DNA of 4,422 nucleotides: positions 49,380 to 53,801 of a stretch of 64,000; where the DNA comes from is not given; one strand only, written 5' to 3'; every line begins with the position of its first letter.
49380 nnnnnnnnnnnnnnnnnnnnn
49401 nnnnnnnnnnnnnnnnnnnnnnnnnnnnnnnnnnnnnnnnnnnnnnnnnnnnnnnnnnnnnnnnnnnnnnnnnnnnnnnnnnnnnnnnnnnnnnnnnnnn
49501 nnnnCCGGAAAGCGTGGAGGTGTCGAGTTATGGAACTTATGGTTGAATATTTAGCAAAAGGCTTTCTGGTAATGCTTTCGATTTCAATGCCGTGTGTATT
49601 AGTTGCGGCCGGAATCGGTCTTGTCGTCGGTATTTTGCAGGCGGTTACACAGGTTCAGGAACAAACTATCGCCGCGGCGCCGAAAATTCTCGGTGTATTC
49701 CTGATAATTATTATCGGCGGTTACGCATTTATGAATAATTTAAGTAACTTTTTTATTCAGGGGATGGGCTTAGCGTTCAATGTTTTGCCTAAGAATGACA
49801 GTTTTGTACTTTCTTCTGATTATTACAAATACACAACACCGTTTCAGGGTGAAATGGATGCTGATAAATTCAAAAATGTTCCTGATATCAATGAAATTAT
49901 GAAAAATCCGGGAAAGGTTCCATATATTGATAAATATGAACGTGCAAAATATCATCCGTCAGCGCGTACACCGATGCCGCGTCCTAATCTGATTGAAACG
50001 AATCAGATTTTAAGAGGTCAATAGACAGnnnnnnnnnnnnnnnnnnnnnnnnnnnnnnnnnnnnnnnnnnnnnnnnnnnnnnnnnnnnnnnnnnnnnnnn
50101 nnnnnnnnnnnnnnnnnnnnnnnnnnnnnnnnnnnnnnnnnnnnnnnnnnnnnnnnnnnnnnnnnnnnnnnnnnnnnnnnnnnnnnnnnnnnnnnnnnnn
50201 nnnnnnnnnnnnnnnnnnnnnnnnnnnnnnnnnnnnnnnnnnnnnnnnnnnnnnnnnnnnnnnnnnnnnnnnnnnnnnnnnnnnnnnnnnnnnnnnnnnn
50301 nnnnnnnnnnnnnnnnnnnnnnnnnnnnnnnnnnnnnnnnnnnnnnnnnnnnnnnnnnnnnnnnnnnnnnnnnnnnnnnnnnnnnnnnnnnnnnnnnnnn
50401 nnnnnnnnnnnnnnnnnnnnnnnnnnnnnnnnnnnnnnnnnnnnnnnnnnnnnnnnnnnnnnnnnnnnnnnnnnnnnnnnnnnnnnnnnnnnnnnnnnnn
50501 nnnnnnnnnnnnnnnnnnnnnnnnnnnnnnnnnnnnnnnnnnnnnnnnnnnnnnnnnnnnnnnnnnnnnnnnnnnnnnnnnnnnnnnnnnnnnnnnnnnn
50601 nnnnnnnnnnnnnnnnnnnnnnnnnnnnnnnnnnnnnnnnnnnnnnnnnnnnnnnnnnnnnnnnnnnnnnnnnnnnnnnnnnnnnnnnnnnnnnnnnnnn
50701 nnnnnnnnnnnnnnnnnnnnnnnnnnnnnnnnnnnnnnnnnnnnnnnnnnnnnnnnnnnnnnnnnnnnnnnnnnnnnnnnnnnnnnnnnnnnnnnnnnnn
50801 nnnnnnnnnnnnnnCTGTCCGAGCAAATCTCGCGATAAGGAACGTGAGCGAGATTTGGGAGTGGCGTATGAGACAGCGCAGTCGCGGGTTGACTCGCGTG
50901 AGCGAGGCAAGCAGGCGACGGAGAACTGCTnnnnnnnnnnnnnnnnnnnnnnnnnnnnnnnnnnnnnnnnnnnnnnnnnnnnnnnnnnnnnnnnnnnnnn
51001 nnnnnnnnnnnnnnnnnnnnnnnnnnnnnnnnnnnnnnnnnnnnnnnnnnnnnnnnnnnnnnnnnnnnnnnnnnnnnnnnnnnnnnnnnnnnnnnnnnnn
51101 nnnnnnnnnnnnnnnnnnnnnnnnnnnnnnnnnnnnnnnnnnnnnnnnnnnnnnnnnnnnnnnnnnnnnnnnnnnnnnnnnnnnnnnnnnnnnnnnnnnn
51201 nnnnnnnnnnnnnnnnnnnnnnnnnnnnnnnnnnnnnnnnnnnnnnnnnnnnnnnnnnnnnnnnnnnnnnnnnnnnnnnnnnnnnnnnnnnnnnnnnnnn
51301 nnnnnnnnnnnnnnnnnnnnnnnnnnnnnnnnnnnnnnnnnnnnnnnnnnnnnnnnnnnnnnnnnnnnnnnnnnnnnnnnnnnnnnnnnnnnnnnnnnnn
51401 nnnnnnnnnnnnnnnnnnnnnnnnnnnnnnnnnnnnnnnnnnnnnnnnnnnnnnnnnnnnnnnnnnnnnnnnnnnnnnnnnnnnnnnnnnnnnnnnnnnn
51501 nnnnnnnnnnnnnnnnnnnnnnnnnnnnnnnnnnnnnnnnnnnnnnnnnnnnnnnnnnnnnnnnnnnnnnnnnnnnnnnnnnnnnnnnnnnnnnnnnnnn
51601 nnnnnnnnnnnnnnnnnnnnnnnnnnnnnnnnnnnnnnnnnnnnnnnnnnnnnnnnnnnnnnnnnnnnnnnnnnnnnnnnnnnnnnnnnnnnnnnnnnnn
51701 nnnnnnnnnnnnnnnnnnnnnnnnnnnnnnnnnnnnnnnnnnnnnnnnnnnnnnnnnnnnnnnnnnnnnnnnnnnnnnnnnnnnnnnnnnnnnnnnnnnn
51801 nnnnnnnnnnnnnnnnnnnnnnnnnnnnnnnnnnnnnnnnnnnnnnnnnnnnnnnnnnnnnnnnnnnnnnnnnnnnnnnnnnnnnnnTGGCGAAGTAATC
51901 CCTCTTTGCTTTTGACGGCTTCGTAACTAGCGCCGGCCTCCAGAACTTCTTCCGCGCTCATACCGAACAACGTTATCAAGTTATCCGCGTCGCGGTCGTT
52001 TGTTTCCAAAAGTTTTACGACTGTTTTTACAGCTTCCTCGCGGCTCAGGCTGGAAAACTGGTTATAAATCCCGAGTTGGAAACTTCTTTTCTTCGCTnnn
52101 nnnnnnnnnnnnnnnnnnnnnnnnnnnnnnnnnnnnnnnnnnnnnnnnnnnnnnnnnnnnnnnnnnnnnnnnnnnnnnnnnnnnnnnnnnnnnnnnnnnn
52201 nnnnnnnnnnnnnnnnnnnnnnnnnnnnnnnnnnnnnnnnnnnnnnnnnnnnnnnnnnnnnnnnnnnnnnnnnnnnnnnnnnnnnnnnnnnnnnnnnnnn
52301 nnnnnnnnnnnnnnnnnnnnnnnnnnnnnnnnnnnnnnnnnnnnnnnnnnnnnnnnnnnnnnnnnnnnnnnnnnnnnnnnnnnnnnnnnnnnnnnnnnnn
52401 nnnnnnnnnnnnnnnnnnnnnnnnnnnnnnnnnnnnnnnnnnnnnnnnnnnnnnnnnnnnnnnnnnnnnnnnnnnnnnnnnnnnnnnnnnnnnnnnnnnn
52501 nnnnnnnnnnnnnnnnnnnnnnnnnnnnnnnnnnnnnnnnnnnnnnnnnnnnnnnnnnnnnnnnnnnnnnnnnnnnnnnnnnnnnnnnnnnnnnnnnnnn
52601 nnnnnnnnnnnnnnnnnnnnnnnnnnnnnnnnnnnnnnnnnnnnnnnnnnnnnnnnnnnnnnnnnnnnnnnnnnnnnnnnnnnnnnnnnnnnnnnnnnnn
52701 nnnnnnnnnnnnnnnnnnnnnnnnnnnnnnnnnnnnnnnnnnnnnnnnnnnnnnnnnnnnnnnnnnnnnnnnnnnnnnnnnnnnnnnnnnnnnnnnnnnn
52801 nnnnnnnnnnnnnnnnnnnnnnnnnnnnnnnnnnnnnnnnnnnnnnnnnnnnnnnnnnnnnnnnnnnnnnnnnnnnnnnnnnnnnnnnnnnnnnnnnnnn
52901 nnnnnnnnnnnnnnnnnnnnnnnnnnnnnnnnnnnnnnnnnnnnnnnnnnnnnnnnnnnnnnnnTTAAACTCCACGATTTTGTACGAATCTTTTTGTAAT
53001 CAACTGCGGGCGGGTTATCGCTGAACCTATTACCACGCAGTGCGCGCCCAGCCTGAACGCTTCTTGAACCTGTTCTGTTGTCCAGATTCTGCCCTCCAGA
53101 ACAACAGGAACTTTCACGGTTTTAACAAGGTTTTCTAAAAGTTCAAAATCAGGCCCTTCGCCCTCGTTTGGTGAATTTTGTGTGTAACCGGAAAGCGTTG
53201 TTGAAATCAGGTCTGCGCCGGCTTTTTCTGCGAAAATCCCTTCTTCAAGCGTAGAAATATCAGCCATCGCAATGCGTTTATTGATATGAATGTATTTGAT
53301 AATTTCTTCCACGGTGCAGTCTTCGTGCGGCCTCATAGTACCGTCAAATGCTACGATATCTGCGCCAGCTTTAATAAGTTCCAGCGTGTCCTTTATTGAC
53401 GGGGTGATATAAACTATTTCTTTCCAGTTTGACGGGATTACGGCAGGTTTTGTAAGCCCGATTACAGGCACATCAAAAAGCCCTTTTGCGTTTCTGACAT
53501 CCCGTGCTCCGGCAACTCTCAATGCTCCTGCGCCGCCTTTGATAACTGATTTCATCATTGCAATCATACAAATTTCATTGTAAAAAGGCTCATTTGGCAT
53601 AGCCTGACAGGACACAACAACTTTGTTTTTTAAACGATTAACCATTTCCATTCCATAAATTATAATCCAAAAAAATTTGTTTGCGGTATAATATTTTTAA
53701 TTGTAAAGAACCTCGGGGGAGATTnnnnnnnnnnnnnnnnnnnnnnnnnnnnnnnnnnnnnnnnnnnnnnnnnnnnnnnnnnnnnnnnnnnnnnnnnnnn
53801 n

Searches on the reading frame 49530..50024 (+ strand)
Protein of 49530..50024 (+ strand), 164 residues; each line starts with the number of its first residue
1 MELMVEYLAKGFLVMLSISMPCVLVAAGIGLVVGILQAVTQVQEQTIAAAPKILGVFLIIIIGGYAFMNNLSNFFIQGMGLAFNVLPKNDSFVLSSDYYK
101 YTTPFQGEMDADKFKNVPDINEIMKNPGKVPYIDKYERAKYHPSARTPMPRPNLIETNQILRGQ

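Call 73: search_protein_families(library=pfam, proteins=[window:49530-50024:+], max_evalue=0.001)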
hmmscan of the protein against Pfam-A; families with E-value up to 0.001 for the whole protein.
window:49530-50024:+ (164 aa): 1 family
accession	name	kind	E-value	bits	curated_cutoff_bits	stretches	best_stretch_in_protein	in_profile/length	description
PF01313.24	Bac_export_3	-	5.8e-19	68.3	25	1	5-75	3-73/74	Bacterial export proteins, family 3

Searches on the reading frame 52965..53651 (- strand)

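Call 73: search_protein_families(library=pfam, proteins=[window:52965-53651:-], max_evalue=0.001)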
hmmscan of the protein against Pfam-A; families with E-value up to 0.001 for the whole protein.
window:52965-53651:- (228 aa): 6 families
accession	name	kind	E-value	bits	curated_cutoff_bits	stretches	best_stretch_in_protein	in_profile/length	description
PF04131.20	NanE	-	3.1e-54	183.6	27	1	29-224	1-188/192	Putative N-acetylmannosamine-6-phosphate epimerase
PF03060.21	NMO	-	1.6e-09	38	28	1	117-212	128-225/331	Nitronate monooxygenase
PF00977.27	His_biosynth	-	6.1e-06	26.3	23.6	1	163-220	56-114/228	Histidine biosynthesis protein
PF02581.23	TMP-TENI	-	2.6e-05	24.1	27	1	108-212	79-180/180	Thiamine monophosphate synthase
PF25509.1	DUF7916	-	3.6e-05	23.4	27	0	87-138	183-236/296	Domain of unknown function (DUF7916)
PF05690.20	ThiG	-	0.00056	19.8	23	0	170-215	165-210/247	Thiazole biosynthesis protein ThiG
